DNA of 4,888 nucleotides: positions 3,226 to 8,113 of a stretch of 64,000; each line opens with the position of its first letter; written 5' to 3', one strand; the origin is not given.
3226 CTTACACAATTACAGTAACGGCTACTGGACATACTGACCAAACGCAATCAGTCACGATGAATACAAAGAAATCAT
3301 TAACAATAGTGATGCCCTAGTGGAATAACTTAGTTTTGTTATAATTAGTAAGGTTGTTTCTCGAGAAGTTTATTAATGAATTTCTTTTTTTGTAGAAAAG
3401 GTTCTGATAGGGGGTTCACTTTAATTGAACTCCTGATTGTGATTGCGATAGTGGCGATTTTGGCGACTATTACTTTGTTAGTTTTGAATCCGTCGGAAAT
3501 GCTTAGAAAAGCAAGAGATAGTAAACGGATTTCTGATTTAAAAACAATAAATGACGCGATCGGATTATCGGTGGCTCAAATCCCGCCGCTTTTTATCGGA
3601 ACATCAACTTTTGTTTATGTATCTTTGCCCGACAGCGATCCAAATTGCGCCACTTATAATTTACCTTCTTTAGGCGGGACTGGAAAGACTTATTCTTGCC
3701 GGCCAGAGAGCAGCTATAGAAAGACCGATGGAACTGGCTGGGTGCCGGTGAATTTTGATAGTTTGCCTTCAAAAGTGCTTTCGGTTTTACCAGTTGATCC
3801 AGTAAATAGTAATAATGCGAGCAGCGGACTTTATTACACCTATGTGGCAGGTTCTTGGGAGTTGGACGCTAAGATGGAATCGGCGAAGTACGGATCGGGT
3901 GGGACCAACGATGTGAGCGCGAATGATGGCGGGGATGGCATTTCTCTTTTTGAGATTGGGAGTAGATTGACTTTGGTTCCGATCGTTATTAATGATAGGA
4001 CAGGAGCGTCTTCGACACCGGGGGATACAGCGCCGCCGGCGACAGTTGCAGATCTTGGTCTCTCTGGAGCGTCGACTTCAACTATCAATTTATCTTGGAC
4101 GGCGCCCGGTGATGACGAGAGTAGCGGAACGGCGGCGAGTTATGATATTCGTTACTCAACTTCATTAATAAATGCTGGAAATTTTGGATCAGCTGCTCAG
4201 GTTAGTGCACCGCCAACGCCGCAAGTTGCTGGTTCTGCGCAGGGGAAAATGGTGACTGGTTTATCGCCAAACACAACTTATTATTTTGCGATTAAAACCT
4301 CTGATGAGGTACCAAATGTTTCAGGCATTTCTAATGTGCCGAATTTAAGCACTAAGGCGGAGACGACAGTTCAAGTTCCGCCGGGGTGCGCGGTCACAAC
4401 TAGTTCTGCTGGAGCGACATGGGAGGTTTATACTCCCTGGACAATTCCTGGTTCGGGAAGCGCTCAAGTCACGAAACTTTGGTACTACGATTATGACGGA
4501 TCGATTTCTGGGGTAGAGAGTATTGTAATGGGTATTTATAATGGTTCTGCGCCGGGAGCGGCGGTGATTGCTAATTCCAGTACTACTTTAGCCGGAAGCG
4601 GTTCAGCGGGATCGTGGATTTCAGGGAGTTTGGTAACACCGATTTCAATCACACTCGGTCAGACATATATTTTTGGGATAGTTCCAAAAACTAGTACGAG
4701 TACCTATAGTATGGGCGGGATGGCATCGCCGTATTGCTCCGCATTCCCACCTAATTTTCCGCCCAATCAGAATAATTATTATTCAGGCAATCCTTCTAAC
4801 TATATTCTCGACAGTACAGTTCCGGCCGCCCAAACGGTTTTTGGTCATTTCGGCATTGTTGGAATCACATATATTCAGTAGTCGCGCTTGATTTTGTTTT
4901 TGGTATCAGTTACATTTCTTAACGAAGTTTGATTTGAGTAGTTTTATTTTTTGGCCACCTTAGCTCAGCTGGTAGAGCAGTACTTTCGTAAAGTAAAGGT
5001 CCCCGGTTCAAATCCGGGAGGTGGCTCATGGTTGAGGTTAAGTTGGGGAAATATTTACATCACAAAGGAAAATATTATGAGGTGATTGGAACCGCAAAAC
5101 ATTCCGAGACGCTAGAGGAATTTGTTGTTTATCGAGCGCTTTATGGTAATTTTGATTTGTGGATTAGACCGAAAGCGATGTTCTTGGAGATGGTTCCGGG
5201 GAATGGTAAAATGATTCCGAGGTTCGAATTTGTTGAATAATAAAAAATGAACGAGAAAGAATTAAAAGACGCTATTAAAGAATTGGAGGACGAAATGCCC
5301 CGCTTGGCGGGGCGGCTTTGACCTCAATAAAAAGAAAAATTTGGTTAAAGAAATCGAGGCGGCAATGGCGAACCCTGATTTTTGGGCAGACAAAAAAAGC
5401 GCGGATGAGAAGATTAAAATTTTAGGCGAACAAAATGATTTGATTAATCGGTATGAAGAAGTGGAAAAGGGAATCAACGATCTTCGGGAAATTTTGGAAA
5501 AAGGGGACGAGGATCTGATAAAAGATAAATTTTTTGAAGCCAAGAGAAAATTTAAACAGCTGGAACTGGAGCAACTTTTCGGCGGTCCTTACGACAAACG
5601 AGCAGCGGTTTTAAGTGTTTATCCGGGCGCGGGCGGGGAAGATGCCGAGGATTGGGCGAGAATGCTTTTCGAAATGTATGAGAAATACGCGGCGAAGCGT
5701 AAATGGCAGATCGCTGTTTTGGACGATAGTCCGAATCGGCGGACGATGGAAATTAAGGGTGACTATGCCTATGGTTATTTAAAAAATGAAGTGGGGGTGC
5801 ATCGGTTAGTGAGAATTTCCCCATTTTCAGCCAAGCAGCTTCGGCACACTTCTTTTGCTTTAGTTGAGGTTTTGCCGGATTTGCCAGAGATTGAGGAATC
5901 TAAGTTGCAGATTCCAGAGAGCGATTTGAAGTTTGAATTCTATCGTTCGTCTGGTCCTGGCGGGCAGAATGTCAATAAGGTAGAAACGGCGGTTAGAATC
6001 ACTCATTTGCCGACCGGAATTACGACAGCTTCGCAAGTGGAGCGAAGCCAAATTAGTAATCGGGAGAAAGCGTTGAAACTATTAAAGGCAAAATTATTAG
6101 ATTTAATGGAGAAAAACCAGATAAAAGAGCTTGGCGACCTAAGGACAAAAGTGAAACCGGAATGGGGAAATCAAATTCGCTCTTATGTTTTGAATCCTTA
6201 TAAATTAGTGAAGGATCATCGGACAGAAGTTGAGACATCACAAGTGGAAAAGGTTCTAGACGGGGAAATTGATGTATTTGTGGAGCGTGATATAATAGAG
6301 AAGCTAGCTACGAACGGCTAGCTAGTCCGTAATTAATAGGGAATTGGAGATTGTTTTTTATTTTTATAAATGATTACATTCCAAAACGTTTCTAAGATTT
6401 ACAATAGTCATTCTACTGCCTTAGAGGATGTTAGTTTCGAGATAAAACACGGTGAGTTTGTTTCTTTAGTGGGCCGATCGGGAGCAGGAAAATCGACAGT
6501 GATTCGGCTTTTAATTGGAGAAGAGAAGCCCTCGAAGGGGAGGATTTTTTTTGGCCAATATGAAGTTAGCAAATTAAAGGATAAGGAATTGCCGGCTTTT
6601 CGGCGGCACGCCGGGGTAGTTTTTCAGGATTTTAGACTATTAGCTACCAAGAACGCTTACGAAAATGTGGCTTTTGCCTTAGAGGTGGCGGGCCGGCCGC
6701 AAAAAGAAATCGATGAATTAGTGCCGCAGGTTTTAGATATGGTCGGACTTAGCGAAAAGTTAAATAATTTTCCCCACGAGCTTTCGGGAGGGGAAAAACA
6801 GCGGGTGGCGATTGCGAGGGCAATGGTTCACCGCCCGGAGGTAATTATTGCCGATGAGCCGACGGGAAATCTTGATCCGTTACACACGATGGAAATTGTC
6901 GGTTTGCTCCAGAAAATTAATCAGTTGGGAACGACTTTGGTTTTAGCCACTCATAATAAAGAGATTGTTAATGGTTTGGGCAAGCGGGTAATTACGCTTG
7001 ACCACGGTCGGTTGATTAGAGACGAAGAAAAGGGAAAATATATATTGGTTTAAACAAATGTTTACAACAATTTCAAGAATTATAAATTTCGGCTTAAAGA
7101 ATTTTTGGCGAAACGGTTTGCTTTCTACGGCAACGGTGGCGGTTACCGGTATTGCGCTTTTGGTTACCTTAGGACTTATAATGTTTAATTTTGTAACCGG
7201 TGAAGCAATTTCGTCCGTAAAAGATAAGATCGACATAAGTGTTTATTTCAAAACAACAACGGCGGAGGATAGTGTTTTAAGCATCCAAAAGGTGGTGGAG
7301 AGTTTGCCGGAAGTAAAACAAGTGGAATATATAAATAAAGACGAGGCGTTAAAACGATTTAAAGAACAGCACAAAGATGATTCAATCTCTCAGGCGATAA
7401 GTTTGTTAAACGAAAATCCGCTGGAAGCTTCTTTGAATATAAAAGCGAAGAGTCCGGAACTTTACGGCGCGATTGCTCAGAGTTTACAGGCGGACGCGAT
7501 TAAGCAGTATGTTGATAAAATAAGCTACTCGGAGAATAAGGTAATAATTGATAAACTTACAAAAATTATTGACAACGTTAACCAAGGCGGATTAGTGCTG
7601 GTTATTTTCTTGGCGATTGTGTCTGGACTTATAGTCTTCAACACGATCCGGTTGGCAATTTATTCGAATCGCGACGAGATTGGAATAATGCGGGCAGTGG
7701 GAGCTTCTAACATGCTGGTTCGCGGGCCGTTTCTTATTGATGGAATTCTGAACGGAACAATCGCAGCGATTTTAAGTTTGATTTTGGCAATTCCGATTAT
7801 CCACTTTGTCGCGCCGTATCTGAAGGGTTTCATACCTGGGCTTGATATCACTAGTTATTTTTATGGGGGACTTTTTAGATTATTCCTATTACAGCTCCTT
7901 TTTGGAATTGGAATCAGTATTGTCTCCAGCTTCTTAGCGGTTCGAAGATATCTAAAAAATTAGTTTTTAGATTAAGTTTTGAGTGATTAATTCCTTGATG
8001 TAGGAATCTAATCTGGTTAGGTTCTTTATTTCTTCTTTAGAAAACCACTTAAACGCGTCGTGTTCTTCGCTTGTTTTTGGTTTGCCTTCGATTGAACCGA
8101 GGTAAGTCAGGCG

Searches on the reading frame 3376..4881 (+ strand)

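Call 44: search_protein_families(library=pfam, proteins=[window:3376-4881:+], max_evalue=0.00001)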
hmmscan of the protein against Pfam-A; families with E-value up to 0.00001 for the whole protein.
window:3376-4881:+ (501 aa): 2 families
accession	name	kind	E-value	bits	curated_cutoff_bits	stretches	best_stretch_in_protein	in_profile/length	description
PF07963.17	N_methyl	-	1.4e-08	34.4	21.2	1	11-33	4-26/27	Prokaryotic N-terminal methylation motif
PF00041.27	fn3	-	2.4e-07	31.3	25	1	226-308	5-68/84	Fibronectin type III domain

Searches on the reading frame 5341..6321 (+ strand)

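Call 44: search_protein_families(library=pfam, proteins=[window:5341-6321:+], max_evalue=0.00001)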
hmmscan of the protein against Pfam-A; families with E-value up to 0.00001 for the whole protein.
window:5341-6321:+ (326 aa): 2 families
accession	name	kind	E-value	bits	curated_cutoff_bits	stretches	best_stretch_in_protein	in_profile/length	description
PF03462.23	PCRF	-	1.4e-44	152.6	24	1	2-175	5-194/194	PCRF domain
PF00472.26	RF-1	-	6.8e-37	126.4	35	1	186-294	2-116/116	RF-1 domain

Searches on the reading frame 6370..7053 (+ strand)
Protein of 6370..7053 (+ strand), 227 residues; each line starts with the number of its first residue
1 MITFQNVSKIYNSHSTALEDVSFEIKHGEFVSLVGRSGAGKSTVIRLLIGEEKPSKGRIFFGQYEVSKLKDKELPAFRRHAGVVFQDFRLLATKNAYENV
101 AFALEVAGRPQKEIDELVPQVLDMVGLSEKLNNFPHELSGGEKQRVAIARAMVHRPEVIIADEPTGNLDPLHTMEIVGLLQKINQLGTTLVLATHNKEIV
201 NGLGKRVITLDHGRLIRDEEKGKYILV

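Call 44: search_protein_families(library=pfam, proteins=[window:6370-7053:+], max_evalue=0.00001)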
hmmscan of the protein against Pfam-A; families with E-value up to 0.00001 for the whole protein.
window:6370-7053:+ (227 aa): 2 families
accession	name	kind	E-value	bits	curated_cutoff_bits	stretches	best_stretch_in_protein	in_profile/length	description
PF00005.33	ABC_tran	-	8.1e-36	124.1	25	1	18-165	1-136/137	ABC transporter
PF13304.12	AAA_21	-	5.4e-08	33.7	27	0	136-201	236-304/304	AAA domain, putative AbiEii toxin, Type IV TA system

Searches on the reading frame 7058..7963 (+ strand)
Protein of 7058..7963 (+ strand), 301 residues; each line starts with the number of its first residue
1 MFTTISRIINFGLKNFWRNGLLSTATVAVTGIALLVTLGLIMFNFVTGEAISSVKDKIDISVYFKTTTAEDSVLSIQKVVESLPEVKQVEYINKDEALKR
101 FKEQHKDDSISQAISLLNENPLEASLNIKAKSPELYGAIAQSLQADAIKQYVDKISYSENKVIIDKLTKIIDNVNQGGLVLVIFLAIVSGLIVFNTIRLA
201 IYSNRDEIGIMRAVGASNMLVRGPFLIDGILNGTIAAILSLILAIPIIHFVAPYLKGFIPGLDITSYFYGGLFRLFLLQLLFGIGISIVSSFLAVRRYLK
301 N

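Call 44: search_protein_families(library=pfam, proteins=[window:7058-7963:+], max_evalue=0.00001)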
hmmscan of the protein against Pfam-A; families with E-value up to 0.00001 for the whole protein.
window:7058-7963:+ (301 aa): 2 families
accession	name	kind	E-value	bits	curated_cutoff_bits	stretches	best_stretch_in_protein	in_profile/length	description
PF18075.7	FtsX_ECD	-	1.6e-17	64.3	23.5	1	59-145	2-89/96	FtsX extracellular domain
PF02687.27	FtsX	-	3.9e-13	49.9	25.5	1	180-300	2-117/120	FtsX-like permease C-terminal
